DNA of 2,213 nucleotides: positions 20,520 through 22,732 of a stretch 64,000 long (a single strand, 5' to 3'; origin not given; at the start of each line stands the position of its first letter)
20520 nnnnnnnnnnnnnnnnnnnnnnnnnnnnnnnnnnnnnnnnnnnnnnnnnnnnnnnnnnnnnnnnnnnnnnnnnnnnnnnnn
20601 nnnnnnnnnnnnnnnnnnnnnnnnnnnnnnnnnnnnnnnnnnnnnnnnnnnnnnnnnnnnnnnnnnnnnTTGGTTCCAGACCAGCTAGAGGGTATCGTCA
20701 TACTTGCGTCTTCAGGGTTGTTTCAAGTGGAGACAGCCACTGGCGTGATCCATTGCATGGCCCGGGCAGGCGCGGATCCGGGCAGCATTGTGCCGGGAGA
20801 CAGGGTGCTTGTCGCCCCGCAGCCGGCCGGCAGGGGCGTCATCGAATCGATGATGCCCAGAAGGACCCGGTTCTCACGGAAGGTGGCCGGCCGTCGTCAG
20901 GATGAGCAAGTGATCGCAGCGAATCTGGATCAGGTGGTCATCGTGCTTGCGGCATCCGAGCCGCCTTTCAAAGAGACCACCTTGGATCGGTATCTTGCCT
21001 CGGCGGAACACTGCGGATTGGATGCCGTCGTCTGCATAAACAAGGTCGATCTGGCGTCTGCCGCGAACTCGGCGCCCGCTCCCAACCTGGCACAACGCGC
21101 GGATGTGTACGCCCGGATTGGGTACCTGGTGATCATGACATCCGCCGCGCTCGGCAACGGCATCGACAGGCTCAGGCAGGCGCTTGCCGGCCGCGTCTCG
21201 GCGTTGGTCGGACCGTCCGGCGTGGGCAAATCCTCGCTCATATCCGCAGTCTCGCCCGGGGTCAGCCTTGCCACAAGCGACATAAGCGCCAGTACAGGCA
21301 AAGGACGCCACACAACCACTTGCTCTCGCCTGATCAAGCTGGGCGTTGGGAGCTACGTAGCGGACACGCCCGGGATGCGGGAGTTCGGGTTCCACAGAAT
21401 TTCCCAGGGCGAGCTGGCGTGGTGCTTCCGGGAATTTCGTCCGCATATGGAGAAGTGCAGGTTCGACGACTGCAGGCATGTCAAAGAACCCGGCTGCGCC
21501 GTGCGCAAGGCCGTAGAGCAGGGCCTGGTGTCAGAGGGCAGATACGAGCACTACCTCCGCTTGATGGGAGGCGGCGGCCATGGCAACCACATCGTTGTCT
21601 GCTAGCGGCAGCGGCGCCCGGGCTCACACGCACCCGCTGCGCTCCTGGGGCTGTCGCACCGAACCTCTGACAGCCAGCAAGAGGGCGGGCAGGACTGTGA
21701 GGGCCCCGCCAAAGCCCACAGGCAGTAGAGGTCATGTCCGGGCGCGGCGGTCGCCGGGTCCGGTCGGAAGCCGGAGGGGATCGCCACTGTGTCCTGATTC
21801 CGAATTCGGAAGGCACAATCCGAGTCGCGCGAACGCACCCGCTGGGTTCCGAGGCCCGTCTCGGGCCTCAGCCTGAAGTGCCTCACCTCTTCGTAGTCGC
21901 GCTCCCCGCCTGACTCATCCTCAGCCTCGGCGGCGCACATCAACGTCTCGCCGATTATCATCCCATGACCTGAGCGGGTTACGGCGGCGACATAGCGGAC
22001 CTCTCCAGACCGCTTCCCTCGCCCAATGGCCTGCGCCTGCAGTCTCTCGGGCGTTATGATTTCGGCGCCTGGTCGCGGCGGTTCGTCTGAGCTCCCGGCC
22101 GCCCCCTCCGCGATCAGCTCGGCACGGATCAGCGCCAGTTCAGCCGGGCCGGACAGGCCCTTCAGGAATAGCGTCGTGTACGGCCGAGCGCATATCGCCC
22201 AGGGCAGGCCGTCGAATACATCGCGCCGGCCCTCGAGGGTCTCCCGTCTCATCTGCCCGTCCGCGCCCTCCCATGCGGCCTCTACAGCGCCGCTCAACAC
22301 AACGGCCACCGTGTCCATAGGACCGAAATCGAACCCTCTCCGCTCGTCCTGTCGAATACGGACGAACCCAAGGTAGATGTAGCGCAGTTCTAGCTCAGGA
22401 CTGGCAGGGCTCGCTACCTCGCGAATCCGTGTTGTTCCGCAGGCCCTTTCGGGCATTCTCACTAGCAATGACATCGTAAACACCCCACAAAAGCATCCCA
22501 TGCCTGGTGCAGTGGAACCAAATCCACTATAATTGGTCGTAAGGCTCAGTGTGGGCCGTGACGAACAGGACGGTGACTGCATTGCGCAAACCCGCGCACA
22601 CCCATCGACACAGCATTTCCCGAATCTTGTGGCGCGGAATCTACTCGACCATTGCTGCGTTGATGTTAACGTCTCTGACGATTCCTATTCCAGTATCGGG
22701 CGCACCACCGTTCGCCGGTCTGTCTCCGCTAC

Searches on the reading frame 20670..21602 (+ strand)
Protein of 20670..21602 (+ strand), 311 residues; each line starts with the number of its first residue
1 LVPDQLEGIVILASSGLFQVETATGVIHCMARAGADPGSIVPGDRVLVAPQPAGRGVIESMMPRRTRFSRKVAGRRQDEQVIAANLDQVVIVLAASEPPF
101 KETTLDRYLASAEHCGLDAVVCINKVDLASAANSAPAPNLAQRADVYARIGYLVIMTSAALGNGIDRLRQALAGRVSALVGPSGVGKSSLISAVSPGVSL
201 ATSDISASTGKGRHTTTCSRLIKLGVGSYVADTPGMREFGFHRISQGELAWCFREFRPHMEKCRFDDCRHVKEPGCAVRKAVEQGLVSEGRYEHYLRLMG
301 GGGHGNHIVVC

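Call 10: find_related_loci(query=window:20670-21602:+, collection=genome_contigs, flank=4000)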
Query window:20670-21602:+ (311 aa) in genome_contigs; peptide patterns used: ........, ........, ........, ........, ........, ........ (x = any residue, [..] = any of these).
599 stretches matched a pattern (row limit reached: there are more); 14 encode a relative of the query (tblastn E <= 1e-3); 14 distinct loci.
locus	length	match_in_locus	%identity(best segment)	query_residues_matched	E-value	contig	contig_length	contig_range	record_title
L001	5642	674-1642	79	1-311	2e-167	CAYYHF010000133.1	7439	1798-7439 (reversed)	MAG TPA_asm: uncultured Clostridia bacterium isolate binchicken_co139_230 genome assembly, contig: NODE_23734_length_743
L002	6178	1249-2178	79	3-311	3e-164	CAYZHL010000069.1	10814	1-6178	MAG TPA_asm: uncultured Clostridia bacterium isolate SRP239243_co1_314 genome assembly, contig: NODE_10741_length_10814_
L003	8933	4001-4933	78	1-311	1e-162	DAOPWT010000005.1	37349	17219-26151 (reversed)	MAG TPA_asm: Bacillota bacterium isolate AMR_MDS_1359 NODE_1058_length_37349_cov_21.455542, whole genome shotgun sequenc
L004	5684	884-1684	46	22-298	6e-70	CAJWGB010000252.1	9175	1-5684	MAG TPA_asm: uncultured Planctomycetaceae bacterium isolate ERR599029_bin.89_MetaBAT_v2.12.1_MAG genome assembly, contig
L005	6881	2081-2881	45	22-298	1e-66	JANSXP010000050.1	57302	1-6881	MAG: Planctomycetaceae bacterium isolate bin.28 k141_426157_length_57302_cov_11.0000, whole genome shotgun sequence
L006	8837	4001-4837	42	8-299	4e-56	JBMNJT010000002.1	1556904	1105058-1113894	MAG: Bacillota bacterium isolate SBF912LR0HQ0142 contig_24999, whole genome shotgun sequence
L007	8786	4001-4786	39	25-298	7e-55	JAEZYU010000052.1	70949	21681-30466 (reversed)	MAG: Bacillota bacterium isolate OH_PFB_25 k127_850109, whole genome shotgun sequence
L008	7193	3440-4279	34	7-300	2e-52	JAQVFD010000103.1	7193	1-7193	MAG: Clostridiaceae bacterium isolate STE_150 NODE_28977_length_7193_cov_3.084489_Sandtown_E, whole genome shotgun seque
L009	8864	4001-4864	36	8-299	2e-51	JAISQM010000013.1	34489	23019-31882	MAG: Eubacteriales Family XIII. Incertae Sedis bacterium isolate Kf353_bin138 k119_3913230, whole genome shotgun sequenc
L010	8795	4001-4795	36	16-298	4e-49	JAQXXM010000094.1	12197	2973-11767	MAG: Clostridiales bacterium isolate SUG1612 k141_9760764, whole genome shotgun sequence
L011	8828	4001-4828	37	5-298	4e-49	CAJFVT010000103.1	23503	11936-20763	uncultured Clostridia bacterium isolate Coassembly_mag_225 genome assembly, contig: MAGpy_11413_min2k_bin_225_fak87_7849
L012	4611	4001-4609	32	4-224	2e-27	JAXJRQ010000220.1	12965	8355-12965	MAG: Clostridia bacterium isolate DOME_MAG_3300 3300_C0223_k141_489868, whole genome shotgun sequence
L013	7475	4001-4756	29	64-300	1e-25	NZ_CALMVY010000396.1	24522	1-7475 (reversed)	MAG: uncultured Arthrobacter sp. isolate SRR6670122_bin.58_CONCOCT_v1.1_MAG ERZ534011.1310, whole genome shotgun sequenc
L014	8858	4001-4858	39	7-307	9e-60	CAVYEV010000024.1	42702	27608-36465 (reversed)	MAG: Terriglobia bacterium isolate MFD09603.bin.2.113 genome assembly, contig: contig_49184, whole genome shotgun sequen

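Call 19: find_homologous_proteins(query=window:20670-21602:+, max_evalue=1e-40)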
Query window:20670-21602:+ (311 aa): 6922 proteins with E <= 1e-40 among 8000 candidates; the best 120 are listed.
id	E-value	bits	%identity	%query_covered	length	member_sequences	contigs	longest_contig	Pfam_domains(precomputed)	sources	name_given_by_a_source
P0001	1.8e-201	686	99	100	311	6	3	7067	PF03193.23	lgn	-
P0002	3.2e-166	570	83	100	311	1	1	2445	PF03193.23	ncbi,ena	-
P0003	1.0e-159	549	81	99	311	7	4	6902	PF00009.34,PF03193.23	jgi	jgi:ribosome biogenesis GTPase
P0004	3.5e-158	544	79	100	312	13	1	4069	PF03193.23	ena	-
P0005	7.7e-158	543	79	100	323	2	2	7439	PF01926.30,PF00009.34,PF03193.23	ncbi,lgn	-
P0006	2.2e-157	541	79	100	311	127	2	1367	PF03193.23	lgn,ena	-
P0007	1.2e-156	539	80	100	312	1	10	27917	PF03193.23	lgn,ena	-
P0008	1.6e-156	538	81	99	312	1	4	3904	PF03193.23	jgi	-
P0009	2.3e-155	535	80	100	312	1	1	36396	PF03193.23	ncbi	-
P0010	6.5e-155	533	79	100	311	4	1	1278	PF03193.23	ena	-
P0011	4.2e-154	531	80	100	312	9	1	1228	PF03193.23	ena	-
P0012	3.0e-153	528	77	100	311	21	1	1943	PF03193.23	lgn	-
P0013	9.6e-153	526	77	100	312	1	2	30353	PF03193.23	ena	-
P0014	2.0e-152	525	78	100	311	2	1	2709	PF03193.23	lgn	-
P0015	2.9e-149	515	76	100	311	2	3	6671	PF00009.34,PF03193.23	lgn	-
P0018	8.1e-139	480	74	100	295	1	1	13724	PF03193.23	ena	-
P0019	7.2e-115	402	63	95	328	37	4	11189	PF03193.23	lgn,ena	-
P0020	1.6e-112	394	57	95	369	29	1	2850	PF03193.23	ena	-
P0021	2.2e-111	390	56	95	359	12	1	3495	PF03193.23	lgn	-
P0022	1.1e-93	332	53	96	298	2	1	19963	PF03193.23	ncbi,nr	ncbi:MAG: ribosome small subunit-dependent GTPase A [Clostridia bacterium]|nr:ribosome small subunit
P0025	1.3e-88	316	53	95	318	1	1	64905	PF16745.12,PF02421.25,PF00009.34,PF03193.23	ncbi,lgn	-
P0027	8.2e-87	310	52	94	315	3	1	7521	PF03193.23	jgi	jgi:ribosome biogenesis GTPase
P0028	4.6e-86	307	51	95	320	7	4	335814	PF03193.23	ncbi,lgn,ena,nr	ncbi:MAG TPA: ribosome small subunit-dependent GTPase A [Firmicutes bacterium]|nr:ribosome small sub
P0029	7.8e-84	300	50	95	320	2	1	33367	PF03193.23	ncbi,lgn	ncbi:MAG: ribosome small subunit-dependent GTPase A [Clostridia bacterium]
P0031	3.0e-83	298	51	95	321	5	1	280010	PF03193.23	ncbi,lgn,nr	ncbi:MAG: ribosome small subunit-dependent GTPase A [Firmicutes bacterium]|nr:ribosome small subunit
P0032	3.5e-82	294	48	95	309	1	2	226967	PF03193.23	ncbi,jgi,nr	ncbi:MAG: ribosome small subunit-dependent GTPase A [Firmicutes bacterium]|jgi:ribosome biogenesis G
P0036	3.4e-75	272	48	94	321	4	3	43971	PF01926.30,PF16745.12,PF03193.23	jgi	jgi:ribosome biogenesis GTPase / thiamine phosphate phosphatase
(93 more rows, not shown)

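Call 20: find_encoding_contigs(protein=P0019, flank=3000, max_places=3)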
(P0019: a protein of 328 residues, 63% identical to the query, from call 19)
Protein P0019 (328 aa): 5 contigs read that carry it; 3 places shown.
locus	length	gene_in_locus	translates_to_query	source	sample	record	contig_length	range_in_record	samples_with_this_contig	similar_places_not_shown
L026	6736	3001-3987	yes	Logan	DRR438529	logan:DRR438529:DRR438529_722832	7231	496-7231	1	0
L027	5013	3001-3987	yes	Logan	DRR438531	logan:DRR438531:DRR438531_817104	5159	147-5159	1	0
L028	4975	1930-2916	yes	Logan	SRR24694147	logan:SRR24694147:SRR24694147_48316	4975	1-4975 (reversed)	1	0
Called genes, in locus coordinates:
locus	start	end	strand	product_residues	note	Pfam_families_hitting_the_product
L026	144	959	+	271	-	PF14512:TM1586_NiRdase, PF00881:Nitroreductase (faint)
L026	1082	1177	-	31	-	-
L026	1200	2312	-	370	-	PF04015:DUF362, PF00037:Fer4, PF12797:Fer4_2 (weak), PF12837:Fer4_6 (weak), PF13187:Fer4_9, PF13237:Fer4_10, PF14697:Fer4_21 (weak), PF00037:Fer4 (weak), +6 more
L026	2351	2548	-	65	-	-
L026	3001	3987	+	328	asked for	PF03193:RsgA_GTPase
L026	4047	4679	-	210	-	PF10087:DUF2325 (weak)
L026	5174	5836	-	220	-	-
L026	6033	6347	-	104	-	-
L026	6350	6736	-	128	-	PF11969:DcpS_C, PF01230:HIT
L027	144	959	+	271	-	PF14512:TM1586_NiRdase, PF00881:Nitroreductase (faint)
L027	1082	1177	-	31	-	-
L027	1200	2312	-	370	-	PF04015:DUF362, PF00037:Fer4, PF12797:Fer4_2 (weak), PF12837:Fer4_6 (weak), PF13187:Fer4_9, PF13237:Fer4_10, PF14697:Fer4_21 (weak), PF00037:Fer4 (weak), +6 more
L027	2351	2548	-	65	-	-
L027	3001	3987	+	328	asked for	PF03193:RsgA_GTPase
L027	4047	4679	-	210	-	PF10087:DUF2325 (weak)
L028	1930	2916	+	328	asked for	PF03193:RsgA_GTPase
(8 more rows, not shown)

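Call 21: find_encoding_contigs(protein=P0018, flank=3000, max_places=2)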
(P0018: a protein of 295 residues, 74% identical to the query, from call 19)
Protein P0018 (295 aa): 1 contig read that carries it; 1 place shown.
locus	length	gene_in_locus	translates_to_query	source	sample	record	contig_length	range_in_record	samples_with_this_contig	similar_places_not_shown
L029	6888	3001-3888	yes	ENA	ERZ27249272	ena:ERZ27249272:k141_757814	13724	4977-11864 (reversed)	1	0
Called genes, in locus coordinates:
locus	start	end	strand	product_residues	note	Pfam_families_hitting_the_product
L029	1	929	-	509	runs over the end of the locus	PF00370:FGGY_N, PF02782:FGGY_C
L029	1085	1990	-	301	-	PF01261:AP_endonuc_2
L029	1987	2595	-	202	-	PF00440:TetR_N, PF08359:TetR_C_4, PF17932:TetR_C_24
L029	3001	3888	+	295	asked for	PF03193:RsgA_GTPase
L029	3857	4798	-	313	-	PF04962:KduI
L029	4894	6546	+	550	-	PF05448:AXE1 (weak), PF00326:Peptidase_S9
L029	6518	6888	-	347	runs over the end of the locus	PF00155:Aminotran_1_2, PF01212:Beta_elim_lyase, PF01041:DegT_DnrJ_EryC1 (faint)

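Call 22: find_encoding_contigs(protein=P0020, flank=3000, max_places=2)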
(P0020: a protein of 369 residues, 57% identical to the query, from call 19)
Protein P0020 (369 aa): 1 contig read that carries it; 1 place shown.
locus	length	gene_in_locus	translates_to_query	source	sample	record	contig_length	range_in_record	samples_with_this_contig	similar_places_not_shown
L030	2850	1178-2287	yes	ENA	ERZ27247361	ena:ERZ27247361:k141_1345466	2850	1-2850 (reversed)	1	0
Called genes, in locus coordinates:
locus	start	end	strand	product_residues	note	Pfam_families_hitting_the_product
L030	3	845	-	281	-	?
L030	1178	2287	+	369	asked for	PF03193:RsgA_GTPase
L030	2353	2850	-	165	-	?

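Call 23: find_encoding_contigs(protein=P0022, flank=3000, max_places=2)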
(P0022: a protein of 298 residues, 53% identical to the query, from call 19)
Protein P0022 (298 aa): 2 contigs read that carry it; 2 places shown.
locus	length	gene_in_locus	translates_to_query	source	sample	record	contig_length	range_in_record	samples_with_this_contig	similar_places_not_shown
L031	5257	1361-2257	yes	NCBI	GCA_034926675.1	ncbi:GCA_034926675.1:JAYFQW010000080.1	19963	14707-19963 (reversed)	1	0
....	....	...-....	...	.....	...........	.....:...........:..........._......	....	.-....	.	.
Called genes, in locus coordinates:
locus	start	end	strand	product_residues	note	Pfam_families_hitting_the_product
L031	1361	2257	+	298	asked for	PF03193:RsgA_GTPase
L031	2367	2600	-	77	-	PF11146:DUF2905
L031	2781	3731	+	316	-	PF01244:Peptidase_M19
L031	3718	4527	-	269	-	PF01555:N6_N4_Mtase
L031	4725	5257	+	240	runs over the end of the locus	PF00899:ThiF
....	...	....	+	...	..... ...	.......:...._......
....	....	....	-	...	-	-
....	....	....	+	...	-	?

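Call 26: find_encoding_contigs(protein=P0021, flank=3000, max_places=2)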
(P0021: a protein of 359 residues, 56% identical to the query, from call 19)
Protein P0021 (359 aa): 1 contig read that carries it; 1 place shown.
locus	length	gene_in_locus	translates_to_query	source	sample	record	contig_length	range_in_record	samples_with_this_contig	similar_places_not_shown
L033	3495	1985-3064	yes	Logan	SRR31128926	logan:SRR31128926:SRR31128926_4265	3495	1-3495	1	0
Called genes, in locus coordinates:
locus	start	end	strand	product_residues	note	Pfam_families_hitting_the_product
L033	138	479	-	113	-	-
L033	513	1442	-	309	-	PF04015:DUF362, PF13746:Fer4_18 (weak), PF12838:Fer4_7 (weak), PF13187:Fer4_9, PF00037:Fer4, PF12837:Fer4_6 (weak), PF13237:Fer4_10, PF14697:Fer4_21 (weak), +5 more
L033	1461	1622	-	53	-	-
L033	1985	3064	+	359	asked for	PF03193:RsgA_GTPase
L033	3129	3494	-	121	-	?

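Call 27: find_encoding_contigs(protein=P0025, flank=3000, max_places=2)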
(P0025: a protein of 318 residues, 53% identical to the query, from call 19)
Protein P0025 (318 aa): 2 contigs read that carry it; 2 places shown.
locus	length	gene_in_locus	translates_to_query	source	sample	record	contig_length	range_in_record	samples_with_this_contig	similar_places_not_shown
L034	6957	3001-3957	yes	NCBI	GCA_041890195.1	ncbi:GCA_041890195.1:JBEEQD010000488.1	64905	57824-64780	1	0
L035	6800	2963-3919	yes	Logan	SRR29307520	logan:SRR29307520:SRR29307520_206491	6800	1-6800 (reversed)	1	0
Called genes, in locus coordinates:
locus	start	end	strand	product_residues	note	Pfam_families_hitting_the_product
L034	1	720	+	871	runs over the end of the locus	PF00317:Ribonuc_red_lgN, PF02867:Ribonuc_red_lgC, PF12637:TSCPD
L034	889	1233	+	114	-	PF05168:HEPN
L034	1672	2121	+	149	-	PF12675:DUF3795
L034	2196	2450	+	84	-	PF14242:DUF4342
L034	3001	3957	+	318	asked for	PF16745:RsgA_N (weak), PF03193:RsgA_GTPase, PF02421:FeoB_N (faint), PF00009:GTP_EFTU (faint)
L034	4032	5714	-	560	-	PF07969:Amidohydro_3, PF01979:Amidohydro_1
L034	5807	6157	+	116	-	PF01909:NTP_transf_2, PF18765:Polbeta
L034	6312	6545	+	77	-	PF05168:HEPN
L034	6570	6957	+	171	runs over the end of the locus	?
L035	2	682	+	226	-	?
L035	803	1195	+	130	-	PF05168:HEPN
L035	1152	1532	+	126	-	PF22014:DUF6932 (weak), PF22600:MTPAP-like_central (weak), PF01909:NTP_transf_2, PF18765:Polbeta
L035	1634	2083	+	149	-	PF12675:DUF3795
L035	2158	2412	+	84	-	PF14242:DUF4342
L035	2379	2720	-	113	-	-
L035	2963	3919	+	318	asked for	PF16745:RsgA_N (weak), PF03193:RsgA_GTPase, PF02421:FeoB_N (faint), PF00009:GTP_EFTU (faint)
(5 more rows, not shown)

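Call 28: find_encoding_contigs(protein=P0028, flank=3000, max_places=2)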
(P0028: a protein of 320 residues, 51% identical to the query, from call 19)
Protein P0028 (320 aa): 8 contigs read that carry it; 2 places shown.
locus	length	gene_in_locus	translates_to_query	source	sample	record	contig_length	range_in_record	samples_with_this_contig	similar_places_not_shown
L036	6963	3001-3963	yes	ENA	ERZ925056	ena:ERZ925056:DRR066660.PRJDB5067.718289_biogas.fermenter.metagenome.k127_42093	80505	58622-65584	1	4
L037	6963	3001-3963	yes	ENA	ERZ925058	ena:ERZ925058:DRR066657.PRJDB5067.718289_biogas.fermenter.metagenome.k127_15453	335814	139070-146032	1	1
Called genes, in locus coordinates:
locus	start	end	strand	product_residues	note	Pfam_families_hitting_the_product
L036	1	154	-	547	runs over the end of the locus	PF00496:SBP_bac_5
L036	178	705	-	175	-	-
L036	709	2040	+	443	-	PF02732:ERCC4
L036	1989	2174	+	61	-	-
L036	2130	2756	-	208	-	-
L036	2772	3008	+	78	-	-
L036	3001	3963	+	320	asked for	PF03193:RsgA_GTPase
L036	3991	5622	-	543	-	PF00890:FAD_binding_2 (faint), PF13450:NAD_binding_8, PF01593:Amino_oxidase (weak), PF01266:DAO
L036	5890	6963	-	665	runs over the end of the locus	PF13180:PDZ_2, PF17820:PDZ_6, PF03572:Peptidase_S41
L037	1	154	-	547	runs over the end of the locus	PF00496:SBP_bac_5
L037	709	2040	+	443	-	PF02732:ERCC4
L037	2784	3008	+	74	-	-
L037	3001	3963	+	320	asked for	PF03193:RsgA_GTPase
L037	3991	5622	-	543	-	PF00890:FAD_binding_2 (faint), PF13450:NAD_binding_8, PF01593:Amino_oxidase (weak), PF01266:DAO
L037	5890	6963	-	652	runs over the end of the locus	PF13180:PDZ_2, PF17820:PDZ_6, PF03572:Peptidase_S41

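Call 29: find_encoding_contigs(protein=P0032, flank=3000, max_places=2)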
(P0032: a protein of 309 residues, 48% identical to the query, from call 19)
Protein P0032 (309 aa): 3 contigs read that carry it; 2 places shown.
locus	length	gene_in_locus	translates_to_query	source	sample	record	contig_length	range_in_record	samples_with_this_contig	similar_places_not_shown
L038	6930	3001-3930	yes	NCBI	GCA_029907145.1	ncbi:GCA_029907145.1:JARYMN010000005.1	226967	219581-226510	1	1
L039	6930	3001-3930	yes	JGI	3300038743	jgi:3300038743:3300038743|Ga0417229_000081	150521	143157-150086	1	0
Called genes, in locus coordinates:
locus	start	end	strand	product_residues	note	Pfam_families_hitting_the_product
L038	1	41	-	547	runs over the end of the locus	PF00496:SBP_bac_5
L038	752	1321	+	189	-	PF00583:Acetyltransf_1, PF13673:Acetyltransf_10 (weak), PF13508:Acetyltransf_7, PF08445:FR47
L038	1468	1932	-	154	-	PF12675:DUF3795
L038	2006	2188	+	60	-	-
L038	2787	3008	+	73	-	-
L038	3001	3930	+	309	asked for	PF03193:RsgA_GTPase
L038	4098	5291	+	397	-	PF02732:ERCC4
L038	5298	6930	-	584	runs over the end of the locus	PF00890:FAD_binding_2 (faint), PF13450:NAD_binding_8, PF01593:Amino_oxidase (weak), PF01266:DAO (weak)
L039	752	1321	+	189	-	PF00583:Acetyltransf_1, PF13673:Acetyltransf_10 (weak), PF13508:Acetyltransf_7, PF08445:FR47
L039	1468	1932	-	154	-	PF12675:DUF3795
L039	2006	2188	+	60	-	-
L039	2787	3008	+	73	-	-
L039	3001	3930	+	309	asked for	PF03193:RsgA_GTPase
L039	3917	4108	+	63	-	-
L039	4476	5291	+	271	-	PF02732:ERCC4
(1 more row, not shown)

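Call 33: find_encoding_contigs(protein=P0027, flank=3000, max_places=1)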
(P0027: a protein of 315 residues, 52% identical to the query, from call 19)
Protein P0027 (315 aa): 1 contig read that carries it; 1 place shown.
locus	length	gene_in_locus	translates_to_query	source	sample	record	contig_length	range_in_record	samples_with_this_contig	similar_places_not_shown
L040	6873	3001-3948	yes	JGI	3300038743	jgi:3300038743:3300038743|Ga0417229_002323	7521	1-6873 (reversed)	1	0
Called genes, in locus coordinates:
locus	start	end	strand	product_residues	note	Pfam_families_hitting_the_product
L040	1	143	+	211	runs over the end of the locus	PF01261:AP_endonuc_2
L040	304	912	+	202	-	PF06560:GPI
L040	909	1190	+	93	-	-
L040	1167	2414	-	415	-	-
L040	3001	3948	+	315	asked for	PF03193:RsgA_GTPase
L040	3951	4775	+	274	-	PF06182:ABC2_membrane_6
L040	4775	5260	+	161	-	PF06182:ABC2_membrane_6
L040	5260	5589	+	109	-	PF06182:ABC2_membrane_6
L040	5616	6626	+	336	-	PF00005:ABC_tran, PF13304:AAA_21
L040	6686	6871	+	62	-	?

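Call 34: find_encoding_contigs(protein=P0031, flank=3000, max_places=1)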
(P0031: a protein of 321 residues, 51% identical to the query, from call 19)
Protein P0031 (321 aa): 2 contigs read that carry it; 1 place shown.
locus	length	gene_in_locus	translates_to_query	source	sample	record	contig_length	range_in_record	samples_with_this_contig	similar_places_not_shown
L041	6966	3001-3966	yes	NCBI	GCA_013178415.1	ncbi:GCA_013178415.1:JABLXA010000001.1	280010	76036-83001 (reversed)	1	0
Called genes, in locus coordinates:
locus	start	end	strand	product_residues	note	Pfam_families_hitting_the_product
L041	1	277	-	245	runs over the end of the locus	PF04239:DUF421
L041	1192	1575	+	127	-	-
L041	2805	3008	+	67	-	-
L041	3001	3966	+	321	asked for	PF03193:RsgA_GTPase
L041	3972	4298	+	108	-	-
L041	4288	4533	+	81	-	PF06182:ABC2_membrane_6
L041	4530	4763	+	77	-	-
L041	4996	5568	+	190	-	PF05685:Uma2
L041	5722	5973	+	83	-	PF01402:RHH_1, PF09957:VapB_antitoxin (weak)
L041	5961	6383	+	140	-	PF01850:PIN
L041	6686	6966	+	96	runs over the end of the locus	PF04014:MazE_antitoxin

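Call 35: find_encoding_contigs(protein=P0029, flank=3000, max_places=1)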
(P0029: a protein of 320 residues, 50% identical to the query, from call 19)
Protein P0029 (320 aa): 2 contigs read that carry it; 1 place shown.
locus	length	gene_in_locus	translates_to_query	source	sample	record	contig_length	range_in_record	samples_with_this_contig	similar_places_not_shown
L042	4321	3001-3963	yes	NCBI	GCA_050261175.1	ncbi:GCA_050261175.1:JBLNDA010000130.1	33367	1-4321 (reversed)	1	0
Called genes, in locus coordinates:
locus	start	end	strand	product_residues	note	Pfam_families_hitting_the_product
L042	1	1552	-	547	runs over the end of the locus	PF00496:SBP_bac_5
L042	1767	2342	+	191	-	PF00800:PDT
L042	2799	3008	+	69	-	-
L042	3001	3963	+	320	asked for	PF03193:RsgA_GTPase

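Call 64: find_encoding_contigs(protein=P0036, flank=2500, max_places=2)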
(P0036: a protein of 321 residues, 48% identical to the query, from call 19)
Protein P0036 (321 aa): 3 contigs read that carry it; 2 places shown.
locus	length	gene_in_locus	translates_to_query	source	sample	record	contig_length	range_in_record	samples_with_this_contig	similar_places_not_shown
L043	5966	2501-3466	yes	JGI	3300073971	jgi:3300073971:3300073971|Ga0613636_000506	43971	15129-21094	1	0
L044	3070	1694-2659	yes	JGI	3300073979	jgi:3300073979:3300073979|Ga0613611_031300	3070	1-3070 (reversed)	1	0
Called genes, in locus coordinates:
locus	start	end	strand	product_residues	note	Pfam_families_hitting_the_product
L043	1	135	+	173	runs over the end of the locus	PF14512:TM1586_NiRdase, PF00881:Nitroreductase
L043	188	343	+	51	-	-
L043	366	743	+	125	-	-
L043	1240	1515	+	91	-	-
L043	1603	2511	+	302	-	PF00005:ABC_tran, PF13555:AAA_29 (faint), PF13304:AAA_21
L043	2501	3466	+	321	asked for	PF16745:RsgA_N, PF03193:RsgA_GTPase, PF01926:MMR_HSR1 (faint)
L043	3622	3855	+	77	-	-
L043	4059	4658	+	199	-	PF13302:Acetyltransf_3, PF00583:Acetyltransf_1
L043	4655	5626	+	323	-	PF00583:Acetyltransf_1 (weak), PF13673:Acetyltransf_10 (faint), PF13508:Acetyltransf_7, PF08445:FR47 (faint), PF00583:Acetyltransf_1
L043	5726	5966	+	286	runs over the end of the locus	PF01061:ABC2_membrane, PF12698:ABC2_membrane_3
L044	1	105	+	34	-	?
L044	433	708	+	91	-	-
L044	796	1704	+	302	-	PF00005:ABC_tran, PF13555:AAA_29 (faint), PF13304:AAA_21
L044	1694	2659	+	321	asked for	PF16745:RsgA_N, PF03193:RsgA_GTPase, PF01926:MMR_HSR1 (faint)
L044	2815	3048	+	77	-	-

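Call 67: search_protein_families(library=pfam, proteins=[L038:2787-3005:+, L042:2799-3005:+, window:20670-21602:+], max_evalue=0.01)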
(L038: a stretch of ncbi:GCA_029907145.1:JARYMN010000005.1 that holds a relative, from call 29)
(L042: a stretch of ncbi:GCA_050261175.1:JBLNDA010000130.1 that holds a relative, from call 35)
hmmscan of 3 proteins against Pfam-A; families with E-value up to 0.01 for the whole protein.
L038:2787-3005:+ (73 aa): 0 families

L042:2799-3005:+ (69 aa): 0 families

window:20670-21602:+ (311 aa): 8 families
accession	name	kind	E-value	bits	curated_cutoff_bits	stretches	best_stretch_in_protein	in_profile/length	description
PF03193.22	RsgA_GTPase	-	7.1e-54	182.7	30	1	62-241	2-173/174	RsgA GTPase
PF01926.29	MMR_HSR1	-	6.9e-05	23.4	21.9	1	178-237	3-58/113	50S ribosome-binding GTPase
PF00009.33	GTP_EFTU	-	0.0002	21.4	26.5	1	83-173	90-183/188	Elongation factor Tu GTP binding domain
PF20703.3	nSTAND1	-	0.0013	18.9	27.1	1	166-193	24-52/379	Novel STAND NTPase 1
PF00005.33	ABC_tran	-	0.0024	18.9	25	1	173-205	10-42/137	ABC transporter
PF13555.12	AAA_29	-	0.0027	17.8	27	1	168-194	17-42/61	P-loop containing region of AAA domain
PF16745.11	RsgA_N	-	0.0028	17.8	27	1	7-58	1-54/54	RsgA N-terminal domain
PF13191.12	AAA_16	-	0.0052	17.7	32.6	0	169-215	13-63/167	AAA ATPase domain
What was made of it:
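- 20654..21605 (+): The regulated gene rsgA: SD GGAGGA (20654-20659), TTG start at 20670, 311 aa. Pfam RsgA_GTPase, E = 7e-54 (call 67).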

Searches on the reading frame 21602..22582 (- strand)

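Call 67: search_protein_families(library=pfam, proteins=[window:21602-22582:-], max_evalue=0.01)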
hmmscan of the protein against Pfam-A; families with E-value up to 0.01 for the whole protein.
window:21602-22582:- (326 aa): 1 family
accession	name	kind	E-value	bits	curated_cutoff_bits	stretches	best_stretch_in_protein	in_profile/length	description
PF04962.18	KduI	-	1.8e-22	80.4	23.9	1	62-296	21-249/262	KduI/IolB family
